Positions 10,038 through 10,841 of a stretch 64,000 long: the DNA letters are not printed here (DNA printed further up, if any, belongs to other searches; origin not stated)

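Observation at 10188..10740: Non-canonical ORF plus terminator hairpin inserted between rplO and secY in the spc operon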

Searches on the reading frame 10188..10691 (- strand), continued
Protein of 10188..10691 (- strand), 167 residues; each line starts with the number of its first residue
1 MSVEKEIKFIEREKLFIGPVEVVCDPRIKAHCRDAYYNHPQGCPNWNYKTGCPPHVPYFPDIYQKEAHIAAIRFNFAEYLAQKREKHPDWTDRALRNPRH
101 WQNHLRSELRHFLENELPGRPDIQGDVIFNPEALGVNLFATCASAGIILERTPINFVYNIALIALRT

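Call 27: search_protein_families(library=pfam, proteins=[P0033, P0036, P0050, P0079, P0121, P0147, P0159, P0160, P0170, P0137], max_evalue=0.01)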
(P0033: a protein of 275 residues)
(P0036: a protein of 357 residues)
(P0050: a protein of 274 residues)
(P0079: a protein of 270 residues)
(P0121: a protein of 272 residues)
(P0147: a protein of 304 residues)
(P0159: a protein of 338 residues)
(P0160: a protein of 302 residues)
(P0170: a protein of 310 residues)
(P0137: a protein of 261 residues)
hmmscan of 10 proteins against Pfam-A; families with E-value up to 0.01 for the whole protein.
P0033 (275 aa): 1 family
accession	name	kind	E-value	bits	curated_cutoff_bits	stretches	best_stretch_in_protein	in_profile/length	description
PF10050.14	DUF2284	-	0.0018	18.5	25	0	221-251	124-154/161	Predicted metal-binding protein (DUF2284)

P0036 (357 aa): 8 families
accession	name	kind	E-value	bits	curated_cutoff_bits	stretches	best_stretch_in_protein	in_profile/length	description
PF13238.12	AAA_18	-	1.1e-07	32.8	29.4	1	162-293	1-119/128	AAA domain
PF10050.14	DUF2284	-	3.7e-05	24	25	0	25-46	20-41/161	Predicted metal-binding protein (DUF2284)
PF18751.7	Ploopntkinase3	-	5.9e-05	23.1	27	1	160-311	4-161/187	P-loop Nucleotide Kinase3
PF13401.12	AAA_22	-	0.00016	22.4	27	1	158-208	4-55/130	AAA domain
PF13521.12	AAA_28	-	0.00016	22.3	27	1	162-204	2-45/164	AAA domain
PF13671.12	AAA_33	-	0.00017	22.3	27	1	162-293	2-126/143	AAA domain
PF13191.12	AAA_16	-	0.00024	22.1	32.6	1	148-186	14-51/167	AAA ATPase domain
PF13207.12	AAA_17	-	0.0013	19.5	27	1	166-292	2-130/136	AAA domain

P0050 (274 aa): 1 family
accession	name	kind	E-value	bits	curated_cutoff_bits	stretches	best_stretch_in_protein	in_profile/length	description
PF10050.14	DUF2284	-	2.4e-05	24.6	25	0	109-176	105-158/161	Predicted metal-binding protein (DUF2284)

P0079 (270 aa): 1 family
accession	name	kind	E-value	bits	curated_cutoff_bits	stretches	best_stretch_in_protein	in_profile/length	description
PF10050.14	DUF2284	-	2.1e-05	24.8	25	0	119-151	124-157/161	Predicted metal-binding protein (DUF2284)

P0121 (272 aa): 1 family
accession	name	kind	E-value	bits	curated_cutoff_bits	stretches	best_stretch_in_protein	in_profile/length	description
PF10050.14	DUF2284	-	1.9e-07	31.4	25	1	20-108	6-85/161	Predicted metal-binding protein (DUF2284)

P0147 (304 aa): 1 family
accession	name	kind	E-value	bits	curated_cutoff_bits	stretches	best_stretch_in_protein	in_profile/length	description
PF10050.14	DUF2284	-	2e-05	24.9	25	0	154-174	20-40/161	Predicted metal-binding protein (DUF2284)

P0159 (338 aa): 2 families
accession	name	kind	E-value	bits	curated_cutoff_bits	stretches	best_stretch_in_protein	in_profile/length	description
PF08719.17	NADAR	-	7.3e-23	82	35.1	1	24-152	20-162/163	NADAR domain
PF10050.14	DUF2284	-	9e-05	22.7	25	0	190-211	21-42/161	Predicted metal-binding protein (DUF2284)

P0160 (302 aa): 1 family
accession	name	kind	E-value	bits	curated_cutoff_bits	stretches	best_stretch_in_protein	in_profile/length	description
PF10050.14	DUF2284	-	0.0013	18.9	25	0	38-151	21-150/161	Predicted metal-binding protein (DUF2284)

P0170 (310 aa): 1 family
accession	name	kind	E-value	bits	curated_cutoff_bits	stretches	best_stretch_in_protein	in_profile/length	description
PF10050.14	DUF2284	-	4.5e-05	23.7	25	0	170-191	21-42/161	Predicted metal-binding protein (DUF2284)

P0137 (261 aa): 1 family
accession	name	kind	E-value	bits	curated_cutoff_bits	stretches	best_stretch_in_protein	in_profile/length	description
PF10050.14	DUF2284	-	5.5e-06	26.7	25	1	114-153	120-159/161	Predicted metal-binding protein (DUF2284)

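Call 35: fold_search(model_id=the predicted structure, library=viral)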
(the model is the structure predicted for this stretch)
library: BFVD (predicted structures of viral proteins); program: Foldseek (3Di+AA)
matches with E <= 10: 49; with E <= 0.001: 0
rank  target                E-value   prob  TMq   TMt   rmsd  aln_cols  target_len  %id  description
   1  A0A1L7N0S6            4.9e-01  0.08  0.19  0.09  16.0       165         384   14  Uncharacterized protein [Ralstonia phage RP12]
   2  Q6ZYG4                7.8e-01  0.05  0.18  0.17  14.8       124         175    7  Uncharacterized protein [Pyrobaculum spherical virus (isolate United States/Yellowstone)]
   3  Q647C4                1.0e+00  0.02  0.15  0.15  11.5       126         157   11  Uncharacterized protein [Thermoproteus tenax spherical virus 1]
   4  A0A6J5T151            1.1e+00  0.04  0.19  0.23  12.7       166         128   10  Uncharacterized protein [uncultured Caudovirales phage]
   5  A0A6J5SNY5            1.3e+00  0.02  0.20  0.13  14.8       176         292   15  Uncharacterized protein [uncultured Caudovirales phage]
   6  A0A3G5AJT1            2.1e+00  0.04  0.22  0.19  11.6       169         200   11  Uncharacterized protein [Solivirus sp.]
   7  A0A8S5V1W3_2          2.2e+00  0.00  0.09  0.04  19.2       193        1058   14  Uncharacterized protein [Myoviridae sp. ctJ2i1]
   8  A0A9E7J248            2.5e+00  0.01  0.15  0.10  17.7       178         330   15  (no name in the UniProt tables at hand)
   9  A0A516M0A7            2.7e+00  0.02  0.16  0.06  25.1       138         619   11  (no name in the UniProt tables at hand)
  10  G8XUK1                3.3e+00  0.02  0.13  0.07  11.6       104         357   10  Protein A27 [Aotine betaherpesvirus 1]
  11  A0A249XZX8            3.3e+00  0.01  0.11  0.06  15.9       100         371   12  (no name in the UniProt tables at hand)
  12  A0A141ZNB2            3.3e+00  0.00  0.10  0.02  15.9        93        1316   10  (no name in the UniProt tables at hand)
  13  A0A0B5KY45            3.5e+00  0.02  0.16  0.03  16.0       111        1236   12  Glycoprotein [Phasivirus wutaiense]
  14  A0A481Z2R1            3.7e+00  0.05  0.26  0.20   6.7       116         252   11  RNA polymerase subunit 6 [Pithovirus LCPAC101]
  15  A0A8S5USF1            3.7e+00  0.01  0.11  0.05  13.9       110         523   14  Uncharacterized protein [Myoviridae sp. ctijX18]
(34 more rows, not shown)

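Call 36: search_protein_families(library=pfam, proteins=[L021:5545-6279:+, L021:2150-2458:-, L021:4190-4870:-, L021:2656-3048:+, L018:4260-4817:+, L018:5951-8314:+, L018:4995-5750:+, L028:5637-6194:+, L027:5574-5924:+, L030:1506-2045:+], max_evalue=0.01)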
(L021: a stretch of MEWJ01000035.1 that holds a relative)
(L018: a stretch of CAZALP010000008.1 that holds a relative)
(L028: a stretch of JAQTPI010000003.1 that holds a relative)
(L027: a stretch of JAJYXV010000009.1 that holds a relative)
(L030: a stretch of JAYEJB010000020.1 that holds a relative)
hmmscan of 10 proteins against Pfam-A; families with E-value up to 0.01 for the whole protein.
L021:5545-6279:+ (244 aa): 1 family
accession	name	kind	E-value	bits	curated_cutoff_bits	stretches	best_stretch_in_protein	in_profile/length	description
PF08713.17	DNA_alkylation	-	1.3e-59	201.9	21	1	18-233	1-213/213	DNA alkylation repair enzyme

L021:2150-2458:- (102 aa): 1 family
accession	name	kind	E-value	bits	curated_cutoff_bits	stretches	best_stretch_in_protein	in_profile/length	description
PF01035.26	DNA_binding_1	-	6.4e-20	71.2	27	1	7-87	2-80/81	6-O-methylguanine DNA methyltransferase, DNA binding domain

L021:4190-4870:- (226 aa): 1 family
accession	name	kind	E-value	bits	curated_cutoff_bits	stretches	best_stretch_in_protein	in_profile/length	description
PF05857.17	TraX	-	8.6e-36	124.3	25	1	5-221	4-217/217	TraX protein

L021:2656-3048:+ (130 aa): 1 family
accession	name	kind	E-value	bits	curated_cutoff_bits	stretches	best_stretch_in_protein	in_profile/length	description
PF00293.34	NUDIX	-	5.9e-12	46.2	21.1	1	1-108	1-118/134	NUDIX domain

L018:4260-4817:+ (185 aa): 0 families

L018:5951-8314:+ (787 aa): 0 families

L018:4995-5750:+ (251 aa): 1 family
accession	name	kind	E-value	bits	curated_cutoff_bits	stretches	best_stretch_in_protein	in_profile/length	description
PF10050.14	DUF2284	-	4.6e-07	30.2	25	1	117-151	120-155/161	Predicted metal-binding protein (DUF2284)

L028:5637-6194:+ (185 aa): 0 families

L027:5574-5924:+ (116 aa): 1 family
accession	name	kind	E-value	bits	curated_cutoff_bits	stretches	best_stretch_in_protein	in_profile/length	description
PF06942.17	GlpM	-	3.7e-07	31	25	1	11-112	6-106/107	GlpM protein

L030:1506-2045:+ (179 aa): 6 families
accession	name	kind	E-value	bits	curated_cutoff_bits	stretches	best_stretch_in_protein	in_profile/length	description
PF00583.31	Acetyltransf_1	-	4e-14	53.3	20.7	1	72-163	28-116/116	Acetyltransferase (GNAT) family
PF13508.13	Acetyltransf_7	-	2.3e-11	44.4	27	1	79-164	4-83/84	Acetyltransferase (GNAT) domain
PF13673.13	Acetyltransf_10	-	2.9e-09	37.4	23.6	1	73-164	26-108/128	Acetyltransferase (GNAT) domain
PF13527.13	Acetyltransf_9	-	4.4e-05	23.9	25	1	72-141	35-107/127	Acetyltransferase (GNAT) domain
PF08445.16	FR47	-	0.00013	22.3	22.1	1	111-170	26-84/86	FR47-like protein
PF14542.12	Acetyltransf_CG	-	0.0037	17.8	30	1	108-140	26-58/80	GCN5-related N-acetyl-transferase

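Call 40: search_protein_families(library=pfam, alignment_id=A2, max_evalue=0.0001)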
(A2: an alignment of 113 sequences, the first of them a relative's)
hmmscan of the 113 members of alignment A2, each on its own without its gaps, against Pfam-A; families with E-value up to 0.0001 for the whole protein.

A. member 1, L008:2430-2759:+ (109 aa): 0 families

B. families by the number of members that match (of 113 scanned): 104 families (the first 25 are shown)
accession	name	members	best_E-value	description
PF08713.17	DNA_alkylation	3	1.3e-59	DNA alkylation repair enzyme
PF00999.27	Na_H_Exchanger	2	8e-57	Sodium/hydrogen exchanger, transmembrane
PF00300.27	His_Phos_1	2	7.9e-26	Histidine phosphatase superfamily (branch 1)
PF03167.25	UDG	2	1.3e-24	Uracil DNA glycosylase superfamily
PF02254.24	TrkA_N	2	2e-19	TrkA-N domain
PF22640.1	ManC_GMP_beta-helix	2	3.2e-17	MannoseP isomerase/GMP-like beta-helix domain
PF13274.11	SocA_Panacea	2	7.2e-13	Antitoxin SocA-like, Panacea domain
PF00483.29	NTP_transferase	2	7.6e-13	Nucleotidyl transferase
PF00535.33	Glycos_transf_2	2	2.6e-09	Glycosyl transferase family 2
PF01808.24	AICARFT_IMPCHas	1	1.4e-122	AICARFT/IMPCHase bienzyme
PF10282.15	Lactonase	1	1.8e-118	Lactonase, 7-bladed beta-propeller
PF15978.11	TnsD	1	6.6e-102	Tn7-like transposition protein D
PF01071.24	GARS_A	1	4.4e-79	Phosphoribosylglycinamide synthetase, ATP-grasp (A) domain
PF12784.13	PDDEXK_2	1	2.4e-67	PD-(D/E)XK nuclease family transposase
PF00899.27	ThiF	1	1.7e-53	ThiF family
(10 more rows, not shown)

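Call 52: search_protein_families(library=padloc, proteins=[window:10188-10691:-, L013:4082-4432:+, L013:4465-4938:+, L019:4531-4875:+, L020:5545-6432:+, L020:6584-7183:+, L029:3055-3735:+, L029:4441-5154:+, L019:3684-4118:+, L017:4079-4600:+], max_evalue=0.01)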
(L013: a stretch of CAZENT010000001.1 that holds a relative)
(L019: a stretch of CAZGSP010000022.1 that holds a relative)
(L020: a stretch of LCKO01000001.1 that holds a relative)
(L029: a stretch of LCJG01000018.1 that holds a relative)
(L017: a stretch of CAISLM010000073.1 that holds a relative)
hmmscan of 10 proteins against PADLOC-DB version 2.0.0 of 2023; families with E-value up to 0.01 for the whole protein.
window:10188-10691:- (167 aa): 0 families

L013:4082-4432:+ (116 aa): 0 families

L013:4465-4938:+ (157 aa): 0 families

L019:4531-4875:+ (114 aa): 0 families

L020:5545-6432:+ (295 aa): 0 families

L020:6584-7183:+ (199 aa): 0 families

L029:3055-3735:+ (226 aa): 0 families

L029:4441-5154:+ (237 aa): 0 families

L019:3684-4118:+ (144 aa): 0 families

L017:4079-4600:+ (173 aa): 0 families

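Call 53: search_protein_families(library=pfam, proteins=[L013:4082-4432:+, L013:4465-4938:+, L019:4531-4875:+, L020:5545-6432:+, L020:6584-7183:+, L029:3055-3735:+, L029:4441-5154:+, L019:3684-4118:+, L017:4079-4600:+, L020:3644-3994:+], max_evalue=0.01)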
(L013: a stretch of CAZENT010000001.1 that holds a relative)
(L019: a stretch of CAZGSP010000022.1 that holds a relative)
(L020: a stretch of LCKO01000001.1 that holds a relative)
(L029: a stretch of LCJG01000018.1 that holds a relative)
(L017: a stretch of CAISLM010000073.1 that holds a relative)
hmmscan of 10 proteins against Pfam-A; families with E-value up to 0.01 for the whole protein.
L013:4082-4432:+ (116 aa): 0 families

L013:4465-4938:+ (157 aa): 0 families

L019:4531-4875:+ (114 aa): 0 families

L020:5545-6432:+ (295 aa): 1 family
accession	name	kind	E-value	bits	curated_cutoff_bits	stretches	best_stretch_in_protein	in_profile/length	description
PF04389.22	Peptidase_M28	-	0.00011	22.4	21.3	1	145-197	16-74/193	Peptidase family M28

L020:6584-7183:+ (199 aa): 0 families

L029:3055-3735:+ (226 aa): 0 families

L029:4441-5154:+ (237 aa): 0 families

L019:3684-4118:+ (144 aa): 0 families

L017:4079-4600:+ (173 aa): 0 families

L020:3644-3994:+ (116 aa): 0 families

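Call 58: list_cluster_members(proteins=[P0001, P0003, P0017, P0019])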
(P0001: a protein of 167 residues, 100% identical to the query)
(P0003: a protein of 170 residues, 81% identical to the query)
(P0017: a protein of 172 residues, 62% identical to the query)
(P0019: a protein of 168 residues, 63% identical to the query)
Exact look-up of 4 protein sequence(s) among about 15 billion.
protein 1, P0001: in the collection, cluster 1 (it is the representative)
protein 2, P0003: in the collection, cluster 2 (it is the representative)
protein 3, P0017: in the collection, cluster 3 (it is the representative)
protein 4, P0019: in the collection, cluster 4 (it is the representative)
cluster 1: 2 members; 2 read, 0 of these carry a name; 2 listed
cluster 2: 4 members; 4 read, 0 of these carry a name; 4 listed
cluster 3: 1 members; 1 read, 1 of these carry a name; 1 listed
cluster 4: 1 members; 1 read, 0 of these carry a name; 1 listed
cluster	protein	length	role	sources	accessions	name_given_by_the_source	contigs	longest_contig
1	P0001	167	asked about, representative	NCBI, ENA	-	-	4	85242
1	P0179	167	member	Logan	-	-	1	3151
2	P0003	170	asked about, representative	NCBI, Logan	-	-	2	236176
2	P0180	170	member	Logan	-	-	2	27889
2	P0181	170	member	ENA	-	-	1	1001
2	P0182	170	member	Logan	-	-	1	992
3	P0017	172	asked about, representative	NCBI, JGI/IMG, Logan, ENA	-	predicted metal-binding protein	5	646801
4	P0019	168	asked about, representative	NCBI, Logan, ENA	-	-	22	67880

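Call 59: find_related_loci(query=A1, collection=viral_contigs, flank=4000)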
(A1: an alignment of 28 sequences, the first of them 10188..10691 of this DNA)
Query A1 (167 aa) in viral_contigs; peptide patterns used: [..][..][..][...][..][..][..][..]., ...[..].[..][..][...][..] (x = any residue, [..] = any of these).
97 stretches matched a pattern; 73 encode a relative of the query (tblastn E <= 1e-3); 73 distinct loci.
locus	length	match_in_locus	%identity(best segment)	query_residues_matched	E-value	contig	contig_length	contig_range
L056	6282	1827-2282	44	3-162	4e-40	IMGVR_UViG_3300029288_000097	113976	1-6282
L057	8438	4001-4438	41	17-165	3e-38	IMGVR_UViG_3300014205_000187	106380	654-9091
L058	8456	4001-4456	40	10-164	2e-32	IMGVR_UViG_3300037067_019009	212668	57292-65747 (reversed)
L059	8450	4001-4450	39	6-162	7e-32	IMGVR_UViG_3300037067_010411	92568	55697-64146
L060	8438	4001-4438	38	20-166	4e-28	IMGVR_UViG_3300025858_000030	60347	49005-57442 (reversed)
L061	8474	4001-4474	37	12-166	1e-27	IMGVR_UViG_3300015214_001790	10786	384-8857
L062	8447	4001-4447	34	20-166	3e-27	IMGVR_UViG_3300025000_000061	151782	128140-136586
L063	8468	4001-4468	36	23-166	6e-27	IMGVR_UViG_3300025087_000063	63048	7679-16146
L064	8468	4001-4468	36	23-166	6e-27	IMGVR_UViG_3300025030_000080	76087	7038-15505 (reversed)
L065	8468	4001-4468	36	23-166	6e-27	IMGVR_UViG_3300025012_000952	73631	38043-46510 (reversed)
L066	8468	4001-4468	36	23-166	6e-27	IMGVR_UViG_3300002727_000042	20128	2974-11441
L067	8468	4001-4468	36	23-166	6e-27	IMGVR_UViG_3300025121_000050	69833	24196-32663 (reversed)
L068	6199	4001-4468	36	23-166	6e-27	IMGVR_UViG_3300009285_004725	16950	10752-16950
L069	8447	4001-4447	38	16-164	7e-27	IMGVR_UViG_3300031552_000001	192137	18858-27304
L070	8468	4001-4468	36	23-166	6e-27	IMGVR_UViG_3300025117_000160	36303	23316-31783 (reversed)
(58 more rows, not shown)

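Call 60: search_dna_similar(query=window:10188-10691:-, collection=phages, mode=protein, max_evalue=0.001)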
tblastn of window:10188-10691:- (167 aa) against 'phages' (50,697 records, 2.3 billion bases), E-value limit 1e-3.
Records with a match: 2; places in all: 2; records where one place covers at least 80% of the query: 2.
Best place of each record, by identity: <60% 2.
By first word of the organism name: uncultured 2.
By host as written in the record: - 2.
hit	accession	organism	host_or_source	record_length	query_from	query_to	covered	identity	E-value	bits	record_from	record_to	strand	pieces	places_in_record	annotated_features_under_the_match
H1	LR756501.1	uncultured phage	metagenomic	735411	20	162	86%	37.2%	4e-25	105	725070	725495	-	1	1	record has no annotation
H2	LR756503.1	uncultured phage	metagenomic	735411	20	162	86%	37.2%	4e-25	105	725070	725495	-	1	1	record has no annotation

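Call 63: search_protein_families(library=pfam, alignment_id=A3, max_evalue=0.0001)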
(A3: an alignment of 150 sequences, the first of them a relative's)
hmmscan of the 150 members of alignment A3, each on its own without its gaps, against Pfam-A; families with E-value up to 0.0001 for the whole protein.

A. member 1, L056:1210-1452:+ (80 aa): 0 families

B. families by the number of members that match (of 150 scanned): 57 families (the first 25 are shown)
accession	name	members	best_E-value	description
PF04055.27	Radical_SAM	4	1.2e-12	Radical SAM superfamily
PF13392.12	HNH_3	3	8.4e-08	HNH endonuclease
PF01966.28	HD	3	7.1e-07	HD domain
PF00476.26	DNA_pol_A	2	1.6e-65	DNA polymerase family A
PF01555.25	N6_N4_Mtase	2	7.3e-35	DNA methylase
PF03167.25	UDG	2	2.3e-22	Uracil DNA glycosylase superfamily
PF02195.25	ParB_N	2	2.2e-21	ParB N-terminal domain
PF06941.18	NT5C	2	8.7e-19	5' nucleotidase, deoxy (Pyrimidine), cytosolic type C protein (NT5C)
PF14890.11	Intein_splicing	2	7.6e-17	Intein splicing domain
PF13671.12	AAA_33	2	2.8e-11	AAA domain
PF01612.26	DNA_pol_A_exo1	2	3.3e-07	3'-5' exonuclease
PF13519.12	VWA_2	2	7e-07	von Willebrand factor type A domain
PF02867.20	Ribonuc_red_lgC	1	2.3e-116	Ribonucleotide reductase, barrel domain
PF11026.13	DUF2721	1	2.6e-31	Protein of unknown function (DUF2721)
PF05869.16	Dam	1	9.3e-31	DNA N-6-adenine-methyltransferase (Dam)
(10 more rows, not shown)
